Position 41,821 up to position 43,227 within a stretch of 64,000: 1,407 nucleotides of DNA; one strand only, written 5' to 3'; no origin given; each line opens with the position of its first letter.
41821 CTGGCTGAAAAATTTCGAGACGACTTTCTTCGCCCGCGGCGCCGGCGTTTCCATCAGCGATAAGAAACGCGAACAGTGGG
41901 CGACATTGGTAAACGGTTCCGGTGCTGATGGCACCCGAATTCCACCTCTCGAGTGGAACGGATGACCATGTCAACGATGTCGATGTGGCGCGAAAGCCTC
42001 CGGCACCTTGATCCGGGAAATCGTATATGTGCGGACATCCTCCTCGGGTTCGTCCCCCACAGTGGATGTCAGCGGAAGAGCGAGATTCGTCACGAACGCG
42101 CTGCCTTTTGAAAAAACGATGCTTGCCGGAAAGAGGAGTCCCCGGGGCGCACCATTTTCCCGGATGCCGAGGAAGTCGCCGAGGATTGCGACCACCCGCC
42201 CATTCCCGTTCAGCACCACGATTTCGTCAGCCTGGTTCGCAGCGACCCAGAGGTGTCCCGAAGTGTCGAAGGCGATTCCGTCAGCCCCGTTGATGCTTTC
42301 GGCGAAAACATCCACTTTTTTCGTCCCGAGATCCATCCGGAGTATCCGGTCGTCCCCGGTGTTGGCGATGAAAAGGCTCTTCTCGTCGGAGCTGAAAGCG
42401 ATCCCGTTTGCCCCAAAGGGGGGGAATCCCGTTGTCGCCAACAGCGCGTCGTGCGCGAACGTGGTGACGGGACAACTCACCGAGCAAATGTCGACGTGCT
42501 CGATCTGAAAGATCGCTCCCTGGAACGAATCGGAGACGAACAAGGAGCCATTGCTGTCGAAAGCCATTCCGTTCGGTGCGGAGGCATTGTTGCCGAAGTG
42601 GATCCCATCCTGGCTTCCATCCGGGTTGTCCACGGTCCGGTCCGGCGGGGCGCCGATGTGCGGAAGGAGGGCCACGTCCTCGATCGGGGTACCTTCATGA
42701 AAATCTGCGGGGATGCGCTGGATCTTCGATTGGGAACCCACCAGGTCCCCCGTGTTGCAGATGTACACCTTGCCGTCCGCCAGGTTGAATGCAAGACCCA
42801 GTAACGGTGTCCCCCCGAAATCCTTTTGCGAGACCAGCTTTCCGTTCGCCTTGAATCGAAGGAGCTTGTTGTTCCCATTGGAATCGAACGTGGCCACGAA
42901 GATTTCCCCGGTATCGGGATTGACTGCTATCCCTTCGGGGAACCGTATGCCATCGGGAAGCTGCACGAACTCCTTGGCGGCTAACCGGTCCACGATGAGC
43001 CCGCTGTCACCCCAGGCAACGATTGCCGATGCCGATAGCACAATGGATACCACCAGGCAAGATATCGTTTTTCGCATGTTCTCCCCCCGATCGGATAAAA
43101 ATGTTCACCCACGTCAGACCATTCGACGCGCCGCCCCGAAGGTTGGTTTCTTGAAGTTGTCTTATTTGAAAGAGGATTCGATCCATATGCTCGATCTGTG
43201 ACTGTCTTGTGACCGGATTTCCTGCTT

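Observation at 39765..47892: Candidate sulfur/selenium-relay island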

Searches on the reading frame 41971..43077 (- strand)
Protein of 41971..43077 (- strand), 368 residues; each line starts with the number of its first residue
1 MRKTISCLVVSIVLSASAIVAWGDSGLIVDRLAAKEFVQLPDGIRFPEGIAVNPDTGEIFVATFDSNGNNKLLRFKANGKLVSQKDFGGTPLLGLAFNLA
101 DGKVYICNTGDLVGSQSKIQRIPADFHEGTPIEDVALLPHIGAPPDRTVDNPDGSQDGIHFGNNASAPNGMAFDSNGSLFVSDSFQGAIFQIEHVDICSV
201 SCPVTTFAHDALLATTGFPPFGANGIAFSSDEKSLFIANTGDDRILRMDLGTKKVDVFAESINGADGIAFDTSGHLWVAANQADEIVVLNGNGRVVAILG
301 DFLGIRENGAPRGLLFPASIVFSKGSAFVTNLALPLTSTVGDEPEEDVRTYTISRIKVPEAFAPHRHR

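Call 6: search_protein_families(library=pfam, proteins=[window:41971-43077:-], max_evalue=0.01)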
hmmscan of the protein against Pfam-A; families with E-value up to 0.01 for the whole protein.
window:41971-43077:- (368 aa): 9 families
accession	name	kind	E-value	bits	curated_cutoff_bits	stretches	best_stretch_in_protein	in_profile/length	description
PF08450.18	SGL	-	3.2e-16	60.1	26.3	1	223-297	136-218/246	SMP-30/Gluconolactonase/LRE-like region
PF01436.27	NHL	-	1.3e-11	44.4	20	0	45-62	2-18/28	NHL repeat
PF01731.26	Arylesterase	-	1.8e-08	34.9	21.3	0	223-249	56-82/86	Arylesterase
PF03088.22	Str_synth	-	4.5e-05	23.9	25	0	243-279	37-73/89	Strictosidine synthase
PF20067.5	SSL_N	-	0.00039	20.7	18.9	0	30-62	7-37/46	Strictosidine synthase-like, N-terminal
PF24684.1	Vgb_lyase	-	0.00074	18.8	50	0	225-295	101-171/290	Virginiamycin B lyase family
PF05787.19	PhoX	-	0.0011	18.7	24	0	259-299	425-468/515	Alkaline phosphatase PhoX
PF13449.12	Phytase-like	-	0.0013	19.1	27.6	0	40-83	57-102/284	Esterase-like activity of phytase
PF06977.17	SdiA-regulated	-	0.0047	16.6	21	0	231-279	191-239/249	SdiA-regulated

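Call 7: search_protein_families(library=ncbifam, proteins=[window:41971-43077:-], max_evalue=0.01)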
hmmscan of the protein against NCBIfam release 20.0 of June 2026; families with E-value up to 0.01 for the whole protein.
window:41971-43077:- (368 aa): 4 families
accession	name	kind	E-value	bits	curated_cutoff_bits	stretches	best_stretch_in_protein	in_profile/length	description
NF033206.1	ScyE_fam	subfamily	2.7e-11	43.6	80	1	241-335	232-324/333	ScyD/ScyE family protein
NF035926.1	scyF_NHL_VPEP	equivalog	4.6e-06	26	350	0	262-301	151-190/376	scytonemin biosynthesis PEP-CTERM protein ScyF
TIGR03866.1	PQQ_ABC_repeats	subfamily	7.8e-06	25.2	287.3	1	224-288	44-108/310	PQQ-dependent catabolism-associated beta-propeller protein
NF052228.1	T9SS_PorZ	equivalog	8.5e-05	21.2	260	1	162-283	427-552/757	type IX secretion system anionic LPS delivery protein PorZ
